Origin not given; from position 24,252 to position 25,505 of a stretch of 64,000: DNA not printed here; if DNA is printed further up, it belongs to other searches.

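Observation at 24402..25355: Rieske-type oxygenase alpha-subunit homologue with the Rieske domain deleted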

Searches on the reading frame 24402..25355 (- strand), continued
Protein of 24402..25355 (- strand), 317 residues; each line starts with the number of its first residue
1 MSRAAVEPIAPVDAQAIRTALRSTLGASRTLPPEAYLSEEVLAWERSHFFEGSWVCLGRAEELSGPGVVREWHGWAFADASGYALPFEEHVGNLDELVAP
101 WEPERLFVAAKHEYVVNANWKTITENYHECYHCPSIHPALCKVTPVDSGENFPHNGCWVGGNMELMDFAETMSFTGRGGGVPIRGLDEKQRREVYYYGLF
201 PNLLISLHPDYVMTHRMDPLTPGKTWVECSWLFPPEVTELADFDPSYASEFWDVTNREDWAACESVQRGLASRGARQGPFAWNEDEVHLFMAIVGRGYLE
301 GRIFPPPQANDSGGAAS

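Call 78: find_encoding_contigs(protein=P0278, flank=3000, max_places=4)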
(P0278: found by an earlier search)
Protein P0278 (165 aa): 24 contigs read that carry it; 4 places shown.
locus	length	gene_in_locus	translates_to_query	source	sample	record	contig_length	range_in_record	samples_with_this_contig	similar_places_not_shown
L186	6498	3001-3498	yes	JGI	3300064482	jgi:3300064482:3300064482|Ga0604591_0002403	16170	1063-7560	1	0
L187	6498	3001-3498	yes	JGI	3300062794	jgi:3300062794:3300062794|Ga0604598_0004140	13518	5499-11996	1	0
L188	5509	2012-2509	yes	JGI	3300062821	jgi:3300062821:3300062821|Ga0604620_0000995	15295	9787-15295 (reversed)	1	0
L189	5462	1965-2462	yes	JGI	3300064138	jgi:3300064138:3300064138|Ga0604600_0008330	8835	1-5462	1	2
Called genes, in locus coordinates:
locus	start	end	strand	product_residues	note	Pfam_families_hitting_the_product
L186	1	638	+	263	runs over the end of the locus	PF02096:60KD_IMP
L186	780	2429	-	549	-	PF00070:Pyr_redox (faint), PF01266:DAO (weak), PF07992:Pyr_redox_2 (faint), PF12831:FAD_oxidored (weak), PF13450:NAD_binding_8, PF01593:Amino_oxidase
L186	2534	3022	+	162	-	PF00848:Ring_hydroxyl_A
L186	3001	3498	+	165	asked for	PF00848:Ring_hydroxyl_A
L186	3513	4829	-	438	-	PF00364:Biotin_lipoyl, PF25997:BSH_YhbJ (weak), PF02817:E3_binding, PF00198:2-oxoacid_dh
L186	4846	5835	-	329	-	PF02779:Transket_pyr, PF02780:Transketolase_C, PF22613:Transketolase_C_1 (weak)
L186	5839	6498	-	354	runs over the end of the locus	PF00676:E1_dh, PF00456:Transketolase_N (weak)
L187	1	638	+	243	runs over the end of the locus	PF02096:60KD_IMP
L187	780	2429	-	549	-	PF00070:Pyr_redox (faint), PF01266:DAO (weak), PF07992:Pyr_redox_2 (faint), PF12831:FAD_oxidored (weak), PF13450:NAD_binding_8, PF01593:Amino_oxidase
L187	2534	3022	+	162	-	PF00848:Ring_hydroxyl_A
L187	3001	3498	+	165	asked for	PF00848:Ring_hydroxyl_A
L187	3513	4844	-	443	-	PF00364:Biotin_lipoyl, PF25997:BSH_YhbJ (weak), PF02817:E3_binding, PF00198:2-oxoacid_dh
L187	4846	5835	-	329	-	PF02779:Transket_pyr, PF02780:Transketolase_C, PF22613:Transketolase_C_1 (weak)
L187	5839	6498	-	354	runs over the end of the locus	PF00676:E1_dh, PF00456:Transketolase_N (weak)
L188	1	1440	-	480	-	?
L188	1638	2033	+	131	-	PF00848:Ring_hydroxyl_A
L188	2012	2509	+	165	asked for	PF00848:Ring_hydroxyl_A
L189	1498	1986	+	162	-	PF00848:Ring_hydroxyl_A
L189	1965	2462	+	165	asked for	PF00848:Ring_hydroxyl_A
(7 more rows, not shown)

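Call 81: find_homologous_proteins(query=L146:1468-2463:+, max_evalue=1e-10)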
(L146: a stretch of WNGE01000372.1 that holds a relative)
Query L146:1468-2463:+ (332 aa): 4898 proteins with E <= 1e-10 among 8000 candidates; the best 120 are listed.
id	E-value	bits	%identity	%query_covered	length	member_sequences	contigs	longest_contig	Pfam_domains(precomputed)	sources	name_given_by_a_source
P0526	2.8e-219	745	100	100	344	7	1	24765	PF00848.26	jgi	-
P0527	1.7e-185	634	86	100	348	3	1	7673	PF00848.26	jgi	jgi:glycine betaine catabolism A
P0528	8.6e-181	619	84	99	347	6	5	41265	PF00848.26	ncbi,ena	-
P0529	7.4e-177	606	83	98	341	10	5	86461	PF00848.26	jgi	jgi:Rieske 2Fe-2S family protein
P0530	8.5e-163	560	78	99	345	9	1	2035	PF00848.26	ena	-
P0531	4.9e-161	554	77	99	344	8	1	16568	PF00848.26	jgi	jgi:Rieske 2Fe-2S family protein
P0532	1.8e-160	552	78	99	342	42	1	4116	PF00848.26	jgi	jgi:phenylpropionate dioxygenase-like ring-hydroxylating dioxygenase large terminal subunit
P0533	9.8e-159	546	77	99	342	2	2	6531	PF00848.26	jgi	jgi:glycine betaine catabolism A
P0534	4.9e-158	544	75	100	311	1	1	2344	PF00848.26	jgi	jgi:Rieske 2Fe-2S family protein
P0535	1.0e-122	428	53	97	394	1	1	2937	PF00355.33,PF00848.26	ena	-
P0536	9.3e-122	425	54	98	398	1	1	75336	PF00355.33,PF00848.26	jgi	jgi:glycine betaine catabolism A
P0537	1.8e-121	424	57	99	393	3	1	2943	PF00355.33,PF00848.26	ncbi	-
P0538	3.5e-121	423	53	99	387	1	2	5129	PF00355.33,PF00848.26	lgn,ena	-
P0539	2.3e-119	417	53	98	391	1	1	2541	PF00355.33,PF00848.26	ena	-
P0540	2.6e-119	417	54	99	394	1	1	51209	PF00355.33,PF00848.26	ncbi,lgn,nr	ncbi:MAG: aromatic ring-hydroxylating dioxygenase subunit alpha [Actinomycetota bacterium]|nr:aromat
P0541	2.7e-119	416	52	99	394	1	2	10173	PF00355.33,PF00848.26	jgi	jgi:phenylpropionate dioxygenase-like ring-hydroxylating dioxygenase large terminal subunit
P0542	2.2e-118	413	51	98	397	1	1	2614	PF00355.33,PF00848.26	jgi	jgi:phenylpropionate dioxygenase-like ring-hydroxylating dioxygenase large terminal subunit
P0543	4.8e-118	412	50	99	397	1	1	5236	PF00355.33,PF00848.26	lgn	-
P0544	2.2e-117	410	52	98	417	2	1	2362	PF00355.33,PF00848.26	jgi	jgi:glycine betaine catabolism A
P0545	2.9e-117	410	51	99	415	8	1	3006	PF00355.33,PF00848.26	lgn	-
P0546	3.5e-117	410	52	98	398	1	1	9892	PF00355.33,PF00848.26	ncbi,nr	ncbi:MAG: aromatic ring-hydroxylating dioxygenase subunit alpha [Actinobacteria bacterium]|nr:aromat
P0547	4.0e-117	409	52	98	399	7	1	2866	PF00355.33,PF00848.26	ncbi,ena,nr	ncbi:MAG TPA: aromatic ring-hydroxylating dioxygenase subunit alpha [Acidimicrobiales bacterium]|nr:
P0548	7.5e-117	408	52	98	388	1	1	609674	PF00355.33,PF00848.26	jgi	jgi:Rieske 2Fe-2S family protein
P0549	8.2e-117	408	54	99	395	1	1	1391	PF00355.33,PF00848.26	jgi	jgi:Rieske 2Fe-2S family protein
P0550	9.0e-117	408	51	100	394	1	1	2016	PF00355.33,PF00848.26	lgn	-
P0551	9.3e-117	408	50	98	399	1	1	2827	PF00355.33,PF00848.26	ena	-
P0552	2.3e-116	407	54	99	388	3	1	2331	PF00355.33,PF00848.26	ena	-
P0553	2.5e-116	407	52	97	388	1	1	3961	PF00355.33,PF00848.26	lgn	-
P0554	2.6e-116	407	49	99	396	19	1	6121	PF00355.33,PF00848.26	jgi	jgi:glycine betaine catabolism A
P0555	2.8e-116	407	50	98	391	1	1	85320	PF00355.33,PF00848.26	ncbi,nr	ncbi:MAG TPA: aromatic ring-hydroxylating dioxygenase subunit alpha [Candidatus Limnocylindrales bac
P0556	3.0e-116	406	49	99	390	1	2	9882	PF00355.33,PF00848.26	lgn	-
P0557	3.7e-116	406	49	96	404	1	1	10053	PF00355.33,PF00848.26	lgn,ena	-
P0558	1.4e-115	404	52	97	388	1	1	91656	PF00355.33,PF00848.26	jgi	jgi:Rieske 2Fe-2S family protein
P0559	1.4e-115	404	50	98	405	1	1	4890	PF00355.33,PF00848.26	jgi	jgi:Rieske 2Fe-2S family protein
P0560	2.2e-115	404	54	98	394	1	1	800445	PF00355.33,PF00848.26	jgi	jgi:glycine betaine catabolism A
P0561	2.2e-115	404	49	96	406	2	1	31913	PF00355.33,PF00848.26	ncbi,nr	ncbi:MAG: aromatic ring-hydroxylating dioxygenase subunit alpha [Actinomycetota bacterium]|nr:aromat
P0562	3.1e-115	403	49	99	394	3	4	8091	PF00355.33,PF00848.26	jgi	jgi:Rieske 2Fe-2S family protein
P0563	3.4e-115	403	52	99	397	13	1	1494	PF00355.33,PF00848.26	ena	-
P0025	4.0e-115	403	50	99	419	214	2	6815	PF00355.33,PF00848.26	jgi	jgi:Rieske 2Fe-2S family protein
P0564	5.5e-115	402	51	99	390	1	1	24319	PF00355.33,PF00848.26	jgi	jgi:glycine betaine catabolism A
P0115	7.1e-115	402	51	94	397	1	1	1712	PF00355.33,PF00848.26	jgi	jgi:Rieske 2Fe-2S family protein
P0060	9.2e-115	402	50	99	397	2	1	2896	PF00355.33,PF00848.26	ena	-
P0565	1.3e-114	401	52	98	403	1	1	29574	PF00355.33,PF00848.26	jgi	jgi:Rieske 2Fe-2S family protein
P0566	1.3e-114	401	49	99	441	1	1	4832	PF00355.33,PF00848.26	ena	-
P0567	1.7e-114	401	51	97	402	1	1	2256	PF00355.33,PF00848.26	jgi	jgi:glycine betaine catabolism A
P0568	2.7e-114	400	51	99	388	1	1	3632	PF00355.33,PF00848.26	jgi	jgi:glycine betaine catabolism A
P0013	3.2e-114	400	50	98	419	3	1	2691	PF00355.33,PF00848.26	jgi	jgi:phenylpropionate dioxygenase-like ring-hydroxylating dioxygenase large terminal subunit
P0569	3.2e-114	400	50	100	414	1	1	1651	PF00355.33,PF00848.26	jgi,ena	-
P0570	3.8e-114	400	53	99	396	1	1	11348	PF00355.33,PF00848.26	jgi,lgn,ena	-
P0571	4.0e-114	399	51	97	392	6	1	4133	PF00355.33,PF00848.26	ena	-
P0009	5.4e-114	399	50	99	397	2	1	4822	PF00355.33,PF00848.26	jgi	jgi:Rieske 2Fe-2S family protein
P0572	5.7e-114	399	52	100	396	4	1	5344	PF00355.33,PF00848.26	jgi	jgi:Rieske 2Fe-2S family protein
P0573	6.6e-114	399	50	99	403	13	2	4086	PF00355.33,PF00848.26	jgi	jgi:glycine betaine catabolism A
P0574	7.0e-114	399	49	99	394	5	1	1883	PF00355.33,PF00848.26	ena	-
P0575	8.0e-114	398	54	99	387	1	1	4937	PF00355.33,PF00848.26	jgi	jgi:glycine betaine catabolism A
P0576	1.0e-113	398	49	99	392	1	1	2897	PF00355.33,PF00848.26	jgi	jgi:phenylpropionate dioxygenase-like ring-hydroxylating dioxygenase large terminal subunit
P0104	1.2e-113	398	49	100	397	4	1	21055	PF00355.33,PF00848.26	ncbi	-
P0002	1.6e-113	398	58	80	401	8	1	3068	PF00355.33,PF00848.26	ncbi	-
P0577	1.9e-113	397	48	99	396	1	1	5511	PF00355.33,PF00848.26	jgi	jgi:phenylpropionate dioxygenase-like ring-hydroxylating dioxygenase large terminal subunit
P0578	2.3e-113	397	51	98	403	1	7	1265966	PF00355.33,PF00848.26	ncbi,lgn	-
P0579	3.6e-113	396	50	100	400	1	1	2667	PF00355.33,PF00848.26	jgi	jgi:Rieske 2Fe-2S family protein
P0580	4.3e-113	396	49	99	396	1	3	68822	PF00355.33,PF00848.26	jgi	jgi:glycine betaine catabolism A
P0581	6.4e-113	395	51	98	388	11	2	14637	PF00355.33,PF00848.26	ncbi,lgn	-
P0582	6.5e-113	395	50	98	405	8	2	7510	PF00355.33,PF00848.26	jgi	jgi:Rieske 2Fe-2S family protein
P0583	6.5e-113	395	52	98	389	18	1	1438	PF00355.33,PF00848.26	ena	-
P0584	8.0e-113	395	49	98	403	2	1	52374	PF00355.33,PF00848.26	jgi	jgi:glycine betaine catabolism A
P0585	8.5e-113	395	51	99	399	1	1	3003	PF00355.33,PF00848.26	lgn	-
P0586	9.6e-113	395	50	97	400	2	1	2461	PF00355.33,PF00848.26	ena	-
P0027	9.9e-113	395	50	99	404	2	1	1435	PF00355.33,PF00848.26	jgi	jgi:phenylpropionate dioxygenase-like ring-hydroxylating dioxygenase large terminal subunit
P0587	1.7e-112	394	49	98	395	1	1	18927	PF00355.33,PF00848.26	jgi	jgi:Rieske 2Fe-2S family protein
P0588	2.0e-112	394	52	98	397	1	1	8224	PF00355.33,PF00848.26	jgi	jgi:Rieske 2Fe-2S family protein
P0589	2.0e-112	394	49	98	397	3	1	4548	PF00355.33,PF00848.26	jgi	jgi:glycine betaine catabolism A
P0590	2.2e-112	394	51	98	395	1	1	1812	PF00355.33,PF00848.26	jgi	jgi:Rieske 2Fe-2S family protein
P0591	2.3e-112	394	49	98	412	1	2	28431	PF00355.33,PF00848.26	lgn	-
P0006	2.4e-112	394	50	99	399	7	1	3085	PF00355.33,PF00848.26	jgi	-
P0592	2.5e-112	394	51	96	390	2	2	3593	PF00355.33,PF00848.26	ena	-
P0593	2.6e-112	394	48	99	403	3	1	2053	PF00355.33,PF00848.26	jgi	jgi:Rieske 2Fe-2S family protein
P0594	4.1e-112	393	50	100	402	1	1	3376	PF00355.33,PF00848.26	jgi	jgi:glycine betaine catabolism A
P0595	5.5e-112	392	49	99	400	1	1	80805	PF00355.33,PF00848.26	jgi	jgi:Rieske 2Fe-2S family protein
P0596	5.8e-112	392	51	100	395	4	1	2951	PF00355.33,PF00848.26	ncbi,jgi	-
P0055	6.4e-112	392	50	98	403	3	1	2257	PF00355.33,PF00848.26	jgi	jgi:Rieske 2Fe-2S family protein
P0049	8.2e-112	392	49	99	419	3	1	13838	PF00355.33,PF00848.26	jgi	jgi:Rieske 2Fe-2S family protein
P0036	8.3e-112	392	49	99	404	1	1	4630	PF00355.33,PF00848.26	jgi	jgi:Rieske 2Fe-2S family protein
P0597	1.0e-111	392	51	100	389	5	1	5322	PF00355.33,PF00848.26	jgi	jgi:glycine betaine catabolism A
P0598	1.1e-111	391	50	100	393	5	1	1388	PF00355.33,PF00848.26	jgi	jgi:Rieske 2Fe-2S family protein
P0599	1.1e-111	391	48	98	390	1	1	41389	PF00355.33,PF00848.26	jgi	jgi:glycine betaine catabolism A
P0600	1.3e-111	391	50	98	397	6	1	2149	PF00355.33,PF00848.26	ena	-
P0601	1.4e-111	391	49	99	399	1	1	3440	PF00355.33,PF00848.26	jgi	jgi:Rieske 2Fe-2S family protein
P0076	1.7e-111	391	49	99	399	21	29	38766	PF00355.33,PF00848.26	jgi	jgi:Rieske 2Fe-2S family protein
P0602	1.8e-111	391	51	98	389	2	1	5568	PF00355.33,PF00848.26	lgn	-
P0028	1.9e-111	391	49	98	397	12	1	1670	PF00355.33,PF00848.26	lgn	-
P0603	1.9e-111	391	48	99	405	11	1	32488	PF00355.33,PF00848.26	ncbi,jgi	-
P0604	2.0e-111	391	49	100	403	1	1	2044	PF00355.33,PF00848.26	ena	-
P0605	2.3e-111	390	48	100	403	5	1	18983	PF00355.33,PF00848.26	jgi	jgi:Rieske 2Fe-2S family protein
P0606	2.3e-111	390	51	100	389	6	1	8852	PF00355.33,PF00848.26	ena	-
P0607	2.6e-111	390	49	100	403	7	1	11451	PF00355.33,PF00848.26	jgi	jgi:Rieske 2Fe-2S family protein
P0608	2.8e-111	390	49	100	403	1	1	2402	PF00355.33,PF00848.26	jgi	jgi:phenylpropionate dioxygenase-like ring-hydroxylating dioxygenase large terminal subunit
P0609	2.9e-111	390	50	98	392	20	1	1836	PF00355.33,PF00848.26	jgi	jgi:glycine betaine catabolism A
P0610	3.2e-111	390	50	99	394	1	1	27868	PF00355.33,PF00848.26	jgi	jgi:Rieske 2Fe-2S family protein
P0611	3.3e-111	390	50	98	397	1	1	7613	PF00355.33,PF00848.26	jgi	jgi:phenylpropionate dioxygenase-like ring-hydroxylating dioxygenase large terminal subunit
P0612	3.5e-111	390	49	98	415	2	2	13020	PF00355.33,PF00848.26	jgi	jgi:phenylpropionate dioxygenase-like ring-hydroxylating dioxygenase large terminal subunit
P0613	4.8e-111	389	54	98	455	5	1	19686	PF00355.33,PF00848.26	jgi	jgi:Rieske 2Fe-2S family protein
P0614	5.1e-111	389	49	97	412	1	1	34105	PF00355.33,PF00848.26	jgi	jgi:glycine betaine catabolism A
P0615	5.4e-111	389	51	99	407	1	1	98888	PF00355.33,PF00848.26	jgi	jgi:Rieske 2Fe-2S family protein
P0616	5.8e-111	389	49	98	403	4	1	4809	PF00355.33,PF00848.26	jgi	jgi:Rieske 2Fe-2S family protein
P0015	6.2e-111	389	49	99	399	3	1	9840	PF00355.33,PF00848.26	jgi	jgi:glycine betaine catabolism A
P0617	7.3e-111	389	48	100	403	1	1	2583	PF00355.33,PF00848.26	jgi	jgi:glycine betaine catabolism A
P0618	7.5e-111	389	49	100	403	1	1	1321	PF00355.33,PF00848.26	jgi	-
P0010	8.0e-111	389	50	98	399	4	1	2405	PF00355.33,PF00848.26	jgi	-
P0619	8.7e-111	388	49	100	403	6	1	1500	PF00355.33,PF00848.26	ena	-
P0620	8.9e-111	388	48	100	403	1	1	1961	PF00355.33,PF00848.26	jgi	-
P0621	9.1e-111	388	49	98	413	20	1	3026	PF00355.33,PF00848.26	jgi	jgi:glycine betaine catabolism A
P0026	1.1e-110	388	49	100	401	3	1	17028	PF00355.33,PF00848.26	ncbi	-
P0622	1.2e-110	388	49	100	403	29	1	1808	PF00355.33,PF00848.26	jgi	jgi:Rieske 2Fe-2S family protein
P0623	1.2e-110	388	51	98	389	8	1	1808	PF00355.33,PF00848.26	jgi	jgi:Rieske 2Fe-2S family protein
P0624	1.3e-110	388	48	100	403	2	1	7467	PF00355.33,PF00848.26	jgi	jgi:glycine betaine catabolism A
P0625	1.3e-110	388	49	100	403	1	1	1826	PF00355.33,PF00848.26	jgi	-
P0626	1.3e-110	388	49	98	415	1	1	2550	PF00355.33,PF00848.26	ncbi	-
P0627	1.3e-110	388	51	98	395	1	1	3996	PF00355.33,PF00848.26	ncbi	ncbi:MAG: aromatic ring-hydroxylating oxygenase subunit alpha [Actinomycetota bacterium]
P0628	1.3e-110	388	51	99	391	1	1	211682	PF00355.33,PF00848.26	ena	-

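Call 83: search_protein_representatives(protein=window:24402-25355:-)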
Query: 317 residues. Proteins with E-value up to 0.001 (for the whole library): 4329; up to 1e-10: 1523; up to 1e-30: 245. The best 150 are listed.
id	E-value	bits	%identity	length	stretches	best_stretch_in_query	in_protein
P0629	3.3e-104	365.2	54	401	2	70-310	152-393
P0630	1.7e-96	339.9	53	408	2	69-306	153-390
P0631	2.3e-94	332.9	52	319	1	6-300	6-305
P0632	2.0e-89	316.6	50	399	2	69-300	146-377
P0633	3.7e-89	315.7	56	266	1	70-307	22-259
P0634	1.1e-84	301.0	56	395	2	69-305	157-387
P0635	1.8e-81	290.5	77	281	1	69-223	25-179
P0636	2.1e-74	267.2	46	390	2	73-304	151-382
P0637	8.0e-74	265.3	55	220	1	105-307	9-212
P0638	1.3e-73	264.7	78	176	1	87-224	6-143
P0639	1.9e-72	260.8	58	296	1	111-308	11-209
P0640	2.3e-71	257.2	55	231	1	77-279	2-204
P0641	7.2e-68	245.7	57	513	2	69-238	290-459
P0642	3.4e-65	237.0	56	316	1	70-256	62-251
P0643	4.6e-65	236.5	60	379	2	69-225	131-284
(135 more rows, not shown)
